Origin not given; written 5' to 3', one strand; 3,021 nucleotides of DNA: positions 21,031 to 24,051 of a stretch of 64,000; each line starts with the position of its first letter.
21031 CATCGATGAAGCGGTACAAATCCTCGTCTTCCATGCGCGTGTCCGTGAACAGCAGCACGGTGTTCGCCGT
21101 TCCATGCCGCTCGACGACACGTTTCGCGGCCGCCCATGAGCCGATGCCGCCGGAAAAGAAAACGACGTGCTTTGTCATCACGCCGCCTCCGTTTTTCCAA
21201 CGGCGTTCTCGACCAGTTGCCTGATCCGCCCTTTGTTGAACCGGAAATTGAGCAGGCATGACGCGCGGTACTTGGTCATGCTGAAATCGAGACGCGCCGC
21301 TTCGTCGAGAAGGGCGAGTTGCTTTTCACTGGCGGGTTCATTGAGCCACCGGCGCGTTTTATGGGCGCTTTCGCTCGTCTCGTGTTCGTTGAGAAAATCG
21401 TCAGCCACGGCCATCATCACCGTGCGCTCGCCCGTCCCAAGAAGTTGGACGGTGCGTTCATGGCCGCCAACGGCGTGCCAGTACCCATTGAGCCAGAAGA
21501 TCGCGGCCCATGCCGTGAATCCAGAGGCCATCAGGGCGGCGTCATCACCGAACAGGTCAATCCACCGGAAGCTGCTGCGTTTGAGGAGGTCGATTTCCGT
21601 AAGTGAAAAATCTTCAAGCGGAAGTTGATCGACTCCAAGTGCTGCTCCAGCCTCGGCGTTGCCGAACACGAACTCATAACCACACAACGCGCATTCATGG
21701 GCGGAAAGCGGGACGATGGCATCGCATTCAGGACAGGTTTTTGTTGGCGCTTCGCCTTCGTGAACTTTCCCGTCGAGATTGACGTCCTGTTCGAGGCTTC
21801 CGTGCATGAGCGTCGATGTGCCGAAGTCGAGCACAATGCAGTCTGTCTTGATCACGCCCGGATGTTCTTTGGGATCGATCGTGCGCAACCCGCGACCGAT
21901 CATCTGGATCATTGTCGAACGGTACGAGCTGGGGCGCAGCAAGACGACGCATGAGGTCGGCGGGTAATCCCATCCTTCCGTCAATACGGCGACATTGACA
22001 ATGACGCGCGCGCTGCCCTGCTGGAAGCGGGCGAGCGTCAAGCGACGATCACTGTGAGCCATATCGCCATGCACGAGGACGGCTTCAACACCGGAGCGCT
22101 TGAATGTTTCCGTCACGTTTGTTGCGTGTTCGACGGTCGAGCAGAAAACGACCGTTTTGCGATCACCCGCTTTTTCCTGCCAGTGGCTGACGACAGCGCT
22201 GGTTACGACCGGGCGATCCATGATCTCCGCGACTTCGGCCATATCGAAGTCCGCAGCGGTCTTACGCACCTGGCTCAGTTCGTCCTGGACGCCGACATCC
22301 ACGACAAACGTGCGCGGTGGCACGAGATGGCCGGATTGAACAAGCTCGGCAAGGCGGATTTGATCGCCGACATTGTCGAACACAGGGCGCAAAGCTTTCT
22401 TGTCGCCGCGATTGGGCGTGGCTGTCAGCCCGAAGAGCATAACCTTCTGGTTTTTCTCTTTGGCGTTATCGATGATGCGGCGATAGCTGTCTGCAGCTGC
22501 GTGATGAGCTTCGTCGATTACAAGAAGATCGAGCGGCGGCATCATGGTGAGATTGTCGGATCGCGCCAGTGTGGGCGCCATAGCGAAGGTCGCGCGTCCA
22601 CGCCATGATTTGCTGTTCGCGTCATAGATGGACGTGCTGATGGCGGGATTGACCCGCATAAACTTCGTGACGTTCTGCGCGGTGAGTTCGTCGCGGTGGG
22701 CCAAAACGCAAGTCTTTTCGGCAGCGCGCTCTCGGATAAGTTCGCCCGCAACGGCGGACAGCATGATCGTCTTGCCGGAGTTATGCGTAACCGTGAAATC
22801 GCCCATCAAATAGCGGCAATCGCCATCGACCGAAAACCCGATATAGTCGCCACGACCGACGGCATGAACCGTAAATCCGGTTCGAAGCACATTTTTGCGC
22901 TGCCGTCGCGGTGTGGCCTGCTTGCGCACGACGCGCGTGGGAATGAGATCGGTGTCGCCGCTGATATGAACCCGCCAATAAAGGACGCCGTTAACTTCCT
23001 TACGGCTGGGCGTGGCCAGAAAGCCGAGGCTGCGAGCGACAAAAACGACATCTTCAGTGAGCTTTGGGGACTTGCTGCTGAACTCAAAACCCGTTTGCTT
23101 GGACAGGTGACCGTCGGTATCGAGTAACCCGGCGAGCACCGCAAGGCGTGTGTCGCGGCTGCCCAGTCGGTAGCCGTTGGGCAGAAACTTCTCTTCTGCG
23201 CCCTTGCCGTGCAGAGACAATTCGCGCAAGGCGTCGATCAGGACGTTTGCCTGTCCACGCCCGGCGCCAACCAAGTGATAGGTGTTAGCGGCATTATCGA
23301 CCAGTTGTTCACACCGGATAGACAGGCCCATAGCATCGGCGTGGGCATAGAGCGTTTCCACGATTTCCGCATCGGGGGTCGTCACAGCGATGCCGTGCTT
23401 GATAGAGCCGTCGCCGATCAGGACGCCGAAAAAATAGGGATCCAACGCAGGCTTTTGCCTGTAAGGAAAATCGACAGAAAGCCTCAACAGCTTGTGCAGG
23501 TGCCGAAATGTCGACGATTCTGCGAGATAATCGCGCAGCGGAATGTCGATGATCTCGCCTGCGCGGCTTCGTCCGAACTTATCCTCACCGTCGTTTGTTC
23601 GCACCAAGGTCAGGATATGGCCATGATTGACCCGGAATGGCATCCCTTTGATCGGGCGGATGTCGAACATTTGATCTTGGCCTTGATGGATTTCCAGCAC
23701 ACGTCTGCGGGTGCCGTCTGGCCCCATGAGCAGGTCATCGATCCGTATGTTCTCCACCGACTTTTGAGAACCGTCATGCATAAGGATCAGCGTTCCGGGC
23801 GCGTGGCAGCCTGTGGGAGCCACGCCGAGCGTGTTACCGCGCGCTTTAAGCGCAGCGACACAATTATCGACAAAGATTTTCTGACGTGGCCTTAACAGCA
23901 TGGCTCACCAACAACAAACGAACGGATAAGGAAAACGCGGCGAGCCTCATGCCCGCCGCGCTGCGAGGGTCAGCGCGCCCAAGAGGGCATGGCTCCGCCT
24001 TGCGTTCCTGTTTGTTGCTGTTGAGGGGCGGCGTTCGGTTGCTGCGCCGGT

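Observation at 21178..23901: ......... intein splitting the Walker A motif of a prophage SF2 helicase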

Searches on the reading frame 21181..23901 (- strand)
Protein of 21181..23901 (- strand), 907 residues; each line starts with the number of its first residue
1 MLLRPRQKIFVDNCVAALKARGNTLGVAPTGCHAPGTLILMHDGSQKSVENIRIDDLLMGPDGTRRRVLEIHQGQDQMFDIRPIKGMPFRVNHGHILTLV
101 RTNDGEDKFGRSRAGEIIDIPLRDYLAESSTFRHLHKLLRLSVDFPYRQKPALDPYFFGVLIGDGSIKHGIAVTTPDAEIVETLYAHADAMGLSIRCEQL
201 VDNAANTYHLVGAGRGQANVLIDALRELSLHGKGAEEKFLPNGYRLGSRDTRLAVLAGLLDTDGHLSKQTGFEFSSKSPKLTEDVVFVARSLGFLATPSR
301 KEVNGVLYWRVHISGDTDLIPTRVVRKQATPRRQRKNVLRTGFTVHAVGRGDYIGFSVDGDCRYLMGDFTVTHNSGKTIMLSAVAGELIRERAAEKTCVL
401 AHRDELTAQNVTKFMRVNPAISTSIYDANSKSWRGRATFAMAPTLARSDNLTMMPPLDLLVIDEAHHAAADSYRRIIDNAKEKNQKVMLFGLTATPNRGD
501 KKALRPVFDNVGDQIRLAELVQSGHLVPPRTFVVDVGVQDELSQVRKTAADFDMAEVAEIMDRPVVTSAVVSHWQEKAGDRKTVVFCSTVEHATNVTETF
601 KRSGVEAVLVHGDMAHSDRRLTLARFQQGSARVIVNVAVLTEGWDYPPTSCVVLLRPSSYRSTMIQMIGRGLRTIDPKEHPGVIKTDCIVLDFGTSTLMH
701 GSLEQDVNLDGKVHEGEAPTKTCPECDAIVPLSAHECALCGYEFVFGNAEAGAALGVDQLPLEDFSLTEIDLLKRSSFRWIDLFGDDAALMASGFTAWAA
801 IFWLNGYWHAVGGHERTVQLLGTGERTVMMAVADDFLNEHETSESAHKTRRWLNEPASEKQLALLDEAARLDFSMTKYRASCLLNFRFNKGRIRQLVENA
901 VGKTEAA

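Call 3: search_protein_families(library=pfam, proteins=[window:21181-23901:-], max_evalue=0.1)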
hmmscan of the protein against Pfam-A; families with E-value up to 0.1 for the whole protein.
window:21181-23901:- (907 aa): 14 families
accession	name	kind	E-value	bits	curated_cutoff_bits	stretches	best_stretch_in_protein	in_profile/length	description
PF04851.21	ResIII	-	3.4e-18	66.5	22.5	1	375-498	34-164/164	Type III restriction enzyme, res subunit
PF00271.37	Helicase_C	-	3.4e-16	59.9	23.5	1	576-673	11-108/110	Helicase conserved C-terminal domain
PF05203.21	Hom_end_hint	-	8.4e-15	55.8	32.1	1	32-100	1-78/228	Hom_end-associated Hint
PF10571.15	UPF0547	-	1.2e-10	41.8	29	1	721-745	1-25/26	Uncharacterised protein family UPF0547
PF05204.19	Hom_end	-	2.1e-07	31.5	21.1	1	254-302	16-66/110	Homing endonuclease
PF18766.7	SWI2_SNF2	-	2.3e-07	31.2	26.7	1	372-528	26-187/221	SWI2/SNF2 ATPase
PF14528.11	LAGLIDADG_3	-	1.4e-06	28.9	22.5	1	251-315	2-70/82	LAGLIDADG-like domain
PF00270.35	DEAD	-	2.6e-06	27.7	26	1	375-498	25-162/167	DEAD/DEAH box helicase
PF13604.12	AAA_30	-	0.00012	22.3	27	1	375-491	29-123/191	AAA domain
PF09848.15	SLFN-g3_helicase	-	0.002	17.9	24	1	375-474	12-97/354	Schlafen group 3, DNA/RNA helicase domain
PF13245.12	AAA_19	-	0.02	15.5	25.1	0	375-491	22-124/134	AAA domain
PF13401.12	AAA_22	-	0.022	15.5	27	0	446-491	80-122/130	AAA domain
PF12773.13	DZR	-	0.045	14.4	27.3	1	720-741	24-45/45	Double zinc ribbon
PF13240.11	Zn_Ribbon_1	-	0.071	13.4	25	0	723-743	2-22/23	zinc-ribbon domain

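Call 4: search_protein_families(library=ncbifam, proteins=[window:21181-23901:-], max_evalue=0.1)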
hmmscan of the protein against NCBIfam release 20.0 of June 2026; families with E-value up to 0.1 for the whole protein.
window:21181-23901:- (907 aa): 41 families (the best 25 are shown)
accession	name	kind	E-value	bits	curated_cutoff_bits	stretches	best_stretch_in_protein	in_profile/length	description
NF053632.1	heli_RadD_YejH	equivalog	4.5e-43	147.4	720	1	382-727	36-386/573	DNA repair helicase RadD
NF046051.1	restrict_EcoAI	equivalog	7.4e-13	47.8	550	1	372-715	185-546/768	EcoAI/FtnUII family type I restriction enzme subunit R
NF008744.0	PRK11776.1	equivalog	2.7e-11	42.7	524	1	576-673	238-335/460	ATP-dependent RNA helicase DbpA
NF010337.0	PRK13766.1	equivalog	4.3e-11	41.7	610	2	568-674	354-468/781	Hef nuclease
NF003673.1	PRK05298.1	equivalog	4e-08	32.1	743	1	576-676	439-544/653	excinuclease ABC subunit UvrB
NF008394.0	PRK11192.1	equivalog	5e-08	32.2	507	1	573-673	240-340/441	ATP-dependent RNA helicase SrmB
NF041062.1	DpdE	equivalog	1.4e-07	29.9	500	2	567-635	528-600/1048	protein DpdE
TIGR04095.1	dnd_restrict_1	equivalog_domain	1.6e-07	30.7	600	2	615-683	324-392/451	DNA phosphorothioation system restriction enzyme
TIGR00631.1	uvrb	equivalog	1.7e-07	29.9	750.1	1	577-676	440-544/658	excinuclease ABC subunit UvrB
NF008521.0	PRK11448.1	equivalog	3.5e-06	25.3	729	1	550-675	670-801/1123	type I restriction-modification system endonuclease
NF053711.1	RNA_heli_RhlE1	exception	5.2e-06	25.5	750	1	571-673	235-337/434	RNA helicase RhlE1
NF007882.0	PRK10590.1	equivalog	1.3e-05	24.3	743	1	569-670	234-335/456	ATP-dependent RNA helicase RhlE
TIGR02621.3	cas3_GSU0051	exception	1.8e-05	23.7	400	1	459-628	170-322/854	type I-G CRISPR-associated helicase/endonuclease Cas3g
NF053631.1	RNA_helic_CshA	equivalog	2.2e-05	23.5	646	1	582-647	239-304/434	degradosome RNA helicase CshA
NF008642.0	PRK11634.1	equivalog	0.00016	20.3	989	1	582-670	247-335/628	DEAD/DEAH family ATP-dependent RNA helicase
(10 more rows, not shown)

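Call 7: find_homologous_proteins(query=window:21181-23901:-, max_evalue=0.00001)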
Query window:21181-23901:- (907 aa): 3887 proteins with E <= 0.00001 among 8000 candidates; the best 120 are listed.
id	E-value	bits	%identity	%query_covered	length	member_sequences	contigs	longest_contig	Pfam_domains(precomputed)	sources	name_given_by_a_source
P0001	0.0e+0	2081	100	100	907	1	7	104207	PF05204.20,PF00270.36,PF05203.22,PF14528.12,PF18766.8,PF00271.38,PF10571.16,PF04851.22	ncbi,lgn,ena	-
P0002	0.0e+0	1416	69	100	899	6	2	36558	PF05204.20,PF05203.22,PF14528.12,PF00271.38,PF10571.16,PF04851.22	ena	-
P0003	0.0e+0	1314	64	99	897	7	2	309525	PF05204.20,PF00270.36,PF05203.22,PF18766.8,PF00271.38,PF10571.16,PF04851.22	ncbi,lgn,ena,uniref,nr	ncbi:ATP-dependent RNA helicase DbpA [Pseudoruegeria aquimaris]|uniref:ATP-dependent RNA helicase Db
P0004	0.0e+0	1313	65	99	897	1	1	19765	PF05204.20,PF00270.36,PF05203.22,PF18766.8,PF00271.38,PF10571.16,PF04851.22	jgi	jgi:superfamily II DNA or RNA helicase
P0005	0.0e+0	1312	64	100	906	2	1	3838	PF05204.20,PF00270.36,PF05203.22,PF14528.12,PF18766.8,PF00271.38,PF04851.22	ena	-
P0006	0.0e+0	1311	64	99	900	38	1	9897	PF05204.20,PF00270.36,PF05203.22,PF14528.12,PF18766.8,PF00271.38,PF10571.16,PF04851.22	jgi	jgi:superfamily II DNA or RNA helicase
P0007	0.0e+0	1307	64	100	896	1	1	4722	PF05204.20,PF00270.36,PF05203.22,PF18766.8,PF00271.38,PF10571.16,PF04851.22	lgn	-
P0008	0.0e+0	1304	65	100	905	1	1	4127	PF05204.20,PF00270.36,PF05203.22,PF14528.12,PF18766.8,PF00271.38,PF04851.22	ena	-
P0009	0.0e+0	1304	65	100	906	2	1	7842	PF05203.22,PF00271.38,PF10571.16,PF04851.22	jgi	jgi:superfamily II DNA or RNA helicase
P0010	0.0e+0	1301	64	99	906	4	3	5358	PF05204.20,PF00270.36,PF05203.22,PF14528.12,PF18766.8,PF00271.38,PF10571.16,PF04851.22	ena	-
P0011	0.0e+0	1297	64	100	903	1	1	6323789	PF05204.20,PF05203.22,PF14528.12,PF00271.38,PF10571.16,PF04851.22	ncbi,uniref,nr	ncbi:Hint domain-containing homing endonuclease [Prosthecomicrobium hirschii]|uniref:Hint domain-con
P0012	0.0e+0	1295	64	99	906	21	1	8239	PF05204.20,PF00270.36,PF05203.22,PF14528.12,PF18766.8,PF00271.38,PF10571.16,PF04851.22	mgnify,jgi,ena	mgnify:CR=1 FL=1|jgi:superfamily II DNA or RNA helicase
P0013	0.0e+0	1292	64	99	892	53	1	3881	PF05204.20,PF00270.36,PF05203.22,PF14528.12,PF18766.8,PF00271.38,PF10571.16,PF04851.22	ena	-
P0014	0.0e+0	1288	63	99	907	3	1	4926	PF00270.36,PF05203.22,PF18766.8,PF00271.38,PF04851.22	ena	-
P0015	0.0e+0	1284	63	100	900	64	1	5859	PF00270.36,PF05203.22,PF14528.12,PF00271.38,PF10571.16,PF04851.22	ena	-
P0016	0.0e+0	1284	64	99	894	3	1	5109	PF00270.36,PF05203.22,PF14528.12,PF18766.8,PF00271.38,PF10571.16,PF04851.22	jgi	jgi:superfamily II DNA or RNA helicase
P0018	0.0e+0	1280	63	99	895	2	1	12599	PF00270.36,PF05203.22,PF14528.12,PF18766.8,PF00271.38,PF10571.16,PF04851.22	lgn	-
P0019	0.0e+0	1280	64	100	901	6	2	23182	PF05204.20,PF05203.22,PF14528.12,PF00271.38,PF10571.16,PF04851.22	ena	-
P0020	0.0e+0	1270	63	99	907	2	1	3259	PF05204.20,PF00270.36,PF05203.22,PF14528.12,PF18766.8,PF00271.38,PF04851.22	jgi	jgi:superfamily II DNA or RNA helicase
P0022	0.0e+0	1268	62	99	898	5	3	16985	PF05204.20,PF00270.36,PF05203.22,PF18766.8,PF00271.38,PF10571.16,PF04851.22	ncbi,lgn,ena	-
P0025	0.0e+0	1259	62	99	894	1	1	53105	PF00270.36,PF05203.22,PF14528.12,PF18766.8,PF00271.38,PF10571.16,PF04851.22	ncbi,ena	-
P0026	0.0e+0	1253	62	99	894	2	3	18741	PF00270.36,PF05203.22,PF14528.12,PF18766.8,PF00271.38,PF10571.16,PF04851.22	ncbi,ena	-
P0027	0.0e+0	1248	62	99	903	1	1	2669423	PF05204.20,PF05203.22,PF14528.12,PF00271.38,PF10571.16,PF04851.22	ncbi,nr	ncbi:MAG: DEAD/DEAH box helicase family protein [Rhodospirillales bacterium]|nr:DEAD/DEAH box helica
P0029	0.0e+0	1241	61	99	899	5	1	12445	PF05204.20,PF00270.36,PF05203.22,PF18766.8,PF00271.38,PF10571.16,PF04851.22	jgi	-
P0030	0.0e+0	1238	62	99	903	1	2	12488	PF05204.20,PF00270.36,PF05203.22,PF18766.8,PF00271.38,PF10571.16,PF04851.22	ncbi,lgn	-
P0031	0.0e+0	1237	62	99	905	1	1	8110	PF05204.20,PF00270.36,PF05203.22,PF14528.12,PF00271.38,PF10571.16,PF04851.22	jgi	jgi:superfamily II DNA or RNA helicase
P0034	0.0e+0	1221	61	99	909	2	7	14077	PF05204.20,PF00270.36,PF05203.22,PF14528.12,PF00271.38,PF04851.22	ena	-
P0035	0.0e+0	1213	60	99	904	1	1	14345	PF05204.20,PF00270.36,PF05203.22,PF18766.8,PF00271.38,PF10571.16,PF04851.22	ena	-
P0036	0.0e+0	1213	66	90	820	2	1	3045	PF00270.36,PF14528.12,PF00271.38,PF10571.16,PF04851.22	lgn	-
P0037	0.0e+0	1211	59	100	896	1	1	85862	PF00270.36,PF05203.22,PF14528.12,PF00271.38,PF10571.16,PF04851.22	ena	-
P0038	0.0e+0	1200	61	99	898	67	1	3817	PF05203.22,PF14528.12,PF00271.38,PF10571.16,PF04851.22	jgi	jgi:superfamily II DNA or RNA helicase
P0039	0.0e+0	1193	60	99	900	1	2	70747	PF05204.20,PF00270.36,PF05203.22,PF14528.12,PF18766.8,PF00271.38,PF10571.16,PF04851.22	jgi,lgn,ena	-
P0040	0.0e+0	1177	60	97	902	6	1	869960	PF05204.20,PF05203.22,PF14528.12,PF00271.38,PF10571.16,PF04851.22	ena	-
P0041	0.0e+0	1134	56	99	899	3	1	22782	PF05204.20,PF00270.36,PF28085.1,PF05203.22,PF14528.12,PF18766.8,PF00271.38,PF10571.16,PF04851.22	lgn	-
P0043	0.0e+0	1123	56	99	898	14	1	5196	PF05204.20,PF00270.36,PF28085.1,PF05203.22,PF14528.12,PF18766.8,PF00271.38,PF10571.16,PF04851.22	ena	-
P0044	0.0e+0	1104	88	59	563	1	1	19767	PF00270.36,PF13604.13,PF18766.8,PF00271.38,PF10571.16,PF04851.22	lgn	-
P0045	0.0e+0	1100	55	100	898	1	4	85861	PF05204.20,PF00270.36,PF28085.1,PF05203.22,PF14528.12,PF18766.8,PF00271.38,PF10571.16,PF04851.22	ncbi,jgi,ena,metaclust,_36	metaclust:\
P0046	0.0e+0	1089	87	59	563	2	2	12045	PF00270.36,PF13604.13,PF18766.8,PF00271.38,PF10571.16,PF04851.22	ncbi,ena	-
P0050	0.0e+0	1050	52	99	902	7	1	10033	PF05204.20,PF00270.36,PF05203.22,PF14528.12,PF18766.8,PF00271.38,PF04851.22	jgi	-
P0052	0.0e+0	1049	53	99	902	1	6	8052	PF05204.20,PF00270.36,PF05203.22,PF14528.12,PF18766.8,PF00271.38,PF04851.22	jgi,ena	jgi:superfamily II DNA or RNA helicase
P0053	0.0e+0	1048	53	99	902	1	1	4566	PF05204.20,PF00270.36,PF05203.22,PF14528.12,PF18766.8,PF00271.38,PF04851.22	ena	-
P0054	0.0e+0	1048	53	99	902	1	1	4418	PF05204.20,PF00270.36,PF05203.22,PF14528.12,PF18766.8,PF00271.38,PF04851.22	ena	-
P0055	0.0e+0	1046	52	99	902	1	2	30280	PF05204.20,PF00270.36,PF05203.22,PF14528.12,PF18766.8,PF00271.38,PF04851.22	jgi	-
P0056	0.0e+0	1046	52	99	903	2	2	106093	PF05204.20,PF00270.36,PF05203.22,PF14528.12,PF18766.8,PF00271.38,PF04851.22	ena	-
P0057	0.0e+0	1043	52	99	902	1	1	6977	PF05204.20,PF00270.36,PF05203.22,PF14528.12,PF18766.8,PF00271.38,PF04851.22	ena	-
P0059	0.0e+0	1038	53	99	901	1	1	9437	PF05204.20,PF00270.36,PF05203.22,PF14528.12,PF18766.8,PF00271.38,PF10571.16,PF04851.22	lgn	-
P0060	0.0e+0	1037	52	99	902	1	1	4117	PF00270.36,PF05203.22,PF14528.12,PF18766.8,PF00271.38,PF04851.22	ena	-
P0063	0.0e+0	1014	53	100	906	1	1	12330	PF05204.20,PF00270.36,PF05203.22,PF14528.12,PF18766.8,PF00271.38,PF10571.16,PF04851.22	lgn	-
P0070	7.4e-291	986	55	73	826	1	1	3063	PF05204.20,PF00270.36,PF05203.22,PF18766.8,PF00271.38,PF10571.16,PF04851.22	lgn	-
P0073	1.7e-282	958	52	73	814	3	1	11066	PF05204.20,PF00270.36,PF05203.22,PF18766.8,PF00271.38,PF10571.16,PF04851.22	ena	-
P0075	3.6e-270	917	48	93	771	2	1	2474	PF05204.20,PF00270.36,PF05203.22,PF14528.12,PF18766.8,PF00271.38,PF10571.16,PF04851.22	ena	-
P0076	5.2e-264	897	49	99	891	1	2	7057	PF05204.20,PF00270.36,PF05203.22,PF14528.12,PF18766.8,PF00271.38,PF04851.22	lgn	-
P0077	3.1e-254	864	47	99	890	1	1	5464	PF05204.20,PF00270.36,PF05203.22,PF14528.12,PF00271.38,PF10571.16,PF04851.22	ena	-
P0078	4.7e-254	864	61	71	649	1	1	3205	PF05204.20,PF00270.36,PF05203.22,PF14528.12,PF18766.8,PF00271.38,PF04851.22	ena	-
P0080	2.3e-244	832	61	71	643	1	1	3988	PF05204.20,PF00270.36,PF05203.22,PF14528.12,PF04851.22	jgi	jgi:hypothetical protein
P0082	6.1e-243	827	49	87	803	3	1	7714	PF05204.20,PF00270.36,PF18766.8,PF00271.38,PF10571.16,PF04851.22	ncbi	ncbi:MAG: helicase-related protein, partial [Flavobacteriales bacterium]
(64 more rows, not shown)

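Call 13: list_cluster_members(proteins=[P0001, P0002, P0044, P0046])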
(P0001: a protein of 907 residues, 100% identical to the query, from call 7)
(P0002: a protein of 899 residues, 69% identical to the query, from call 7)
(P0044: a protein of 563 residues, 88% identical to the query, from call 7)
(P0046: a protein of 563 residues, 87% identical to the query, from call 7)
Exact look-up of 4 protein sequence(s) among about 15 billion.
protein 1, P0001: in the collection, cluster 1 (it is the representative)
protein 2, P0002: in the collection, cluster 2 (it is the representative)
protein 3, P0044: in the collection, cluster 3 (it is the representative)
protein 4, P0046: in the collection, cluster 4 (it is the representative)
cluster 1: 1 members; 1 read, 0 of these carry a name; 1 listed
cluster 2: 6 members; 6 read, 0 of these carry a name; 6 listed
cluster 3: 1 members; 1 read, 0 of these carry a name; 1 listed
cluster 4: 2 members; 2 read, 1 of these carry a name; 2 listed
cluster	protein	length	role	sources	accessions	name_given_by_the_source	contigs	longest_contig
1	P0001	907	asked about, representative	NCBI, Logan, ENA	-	-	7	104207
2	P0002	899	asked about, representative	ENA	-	-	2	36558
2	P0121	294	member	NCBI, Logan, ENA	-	-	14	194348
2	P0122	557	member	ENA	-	-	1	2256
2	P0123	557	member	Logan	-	-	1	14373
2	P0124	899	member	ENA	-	-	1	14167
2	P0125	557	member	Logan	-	-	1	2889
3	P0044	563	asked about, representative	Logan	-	-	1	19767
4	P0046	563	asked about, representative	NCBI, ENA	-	-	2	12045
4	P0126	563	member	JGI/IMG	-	superfamily II DNA or RNA helicase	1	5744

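Call 16: search_dna_similar(query=window:21181-23901:-, collection=phages, mode=protein, max_rows=30)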
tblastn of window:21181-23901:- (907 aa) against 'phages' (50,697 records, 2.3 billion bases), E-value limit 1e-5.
Records with a match: 4337; places in all: 4379; records where one place covers at least 80% of the query: 21.
Best place of each record, by identity: <60% 4337.
By first word of the organism name: Mycobacterium 618; Vibrio 520; Escherichia 399; Salmonella 396; Staphylococcus 338; Streptococcus 263; Klebsiella 223; Bacillus 207; Pseudomonas 133; Stx2a-converting 111; and 127 more.
By host as written in the record: - 800; Mycobacterium smegmatis mc2 155 448; Escherichia coli 120; Staphylococcus aureus 112; Streptococcus thermophilus 102; Mycobacterium smegmatis mc#155 93; Klebsiella pneumoniae 87; Salmonella enterica 60; and 938 more.
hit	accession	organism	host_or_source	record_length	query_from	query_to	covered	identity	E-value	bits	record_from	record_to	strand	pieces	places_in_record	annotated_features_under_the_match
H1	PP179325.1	Pseudomonas phage Touem01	Pseudomonas syringae 7C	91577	1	729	80%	35.8%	3e-107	371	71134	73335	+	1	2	putative helicase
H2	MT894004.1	Klebsiella phage MEW1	Klebsiella pneumoniae B5055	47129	1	758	84%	33.6%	4e-105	365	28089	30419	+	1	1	putative helicase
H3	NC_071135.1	Klebsiella phage MEW1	Klebsiella pneumoniae B5055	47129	1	758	84%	33.6%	4e-105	365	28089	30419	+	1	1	putative helicase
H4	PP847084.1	Klebsiella phage KpTDp1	Klebsiella pneumoniae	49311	1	758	84%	33.5%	3e-104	362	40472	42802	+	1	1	putative helicase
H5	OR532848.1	Klebsiella phage RCIP0054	Klebsiella pneumoniae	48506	1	758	84%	33.5%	4e-104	362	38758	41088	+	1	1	hypothetical protein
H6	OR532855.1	Klebsiella phage RCIP0061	Klebsiella pneumoniae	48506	1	758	84%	33.5%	4e-104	362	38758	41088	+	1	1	hypothetical protein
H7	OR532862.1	Klebsiella phage RCIP0068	Klebsiella pneumoniae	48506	1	758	84%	33.5%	4e-104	362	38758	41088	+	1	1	hypothetical protein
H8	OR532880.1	Klebsiella phage RCIP0086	Klebsiella pneumoniae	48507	1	758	84%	33.5%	4e-104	362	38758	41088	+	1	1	hypothetical protein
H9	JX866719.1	Klebsiella phage JD001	Klebsiella pneumoniae JDM777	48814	1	741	82%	33.8%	2e-107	371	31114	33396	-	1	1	putative helicase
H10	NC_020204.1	Klebsiella phage JD001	Klebsiella pneumoniae JDM777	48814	1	741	82%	33.8%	2e-107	371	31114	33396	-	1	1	terminase large subunit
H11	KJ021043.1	Klebsiella phage Kpn112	Klebsiella pneumoniae ATCC 10031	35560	1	741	82%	33.8%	3e-107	371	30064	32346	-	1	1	record has no annotation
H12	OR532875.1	Klebsiella phage RCIP0081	Klebsiella pneumoniae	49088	1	741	82%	33.7%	2e-107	371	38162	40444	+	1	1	hypothetical protein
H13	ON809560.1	Klebsiella phage pKp383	Klebsiella pneumoniae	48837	1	741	82%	33.6%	9e-104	360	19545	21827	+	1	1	hypothetical protein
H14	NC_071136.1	Klebsiella phage pKp383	Klebsiella pneumoniae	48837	1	741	82%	33.6%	9e-104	360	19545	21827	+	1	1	hypothetical protein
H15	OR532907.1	Klebsiella phage RCIP0113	Klebsiella pneumoniae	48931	1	741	82%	33.4%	3e-103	359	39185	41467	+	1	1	hypothetical protein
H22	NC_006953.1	Listonella phage phiHSIC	Listonella pelagia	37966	3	716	79%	32.6%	2e-96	339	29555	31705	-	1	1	ORF42: DarB-like antirestriction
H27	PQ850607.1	Escherichia phage HelliStehle_Bas95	Escherichia coli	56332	4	684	75%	30.9%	2e-88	315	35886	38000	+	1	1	exonuclease | similar to helicase protein | similar to intein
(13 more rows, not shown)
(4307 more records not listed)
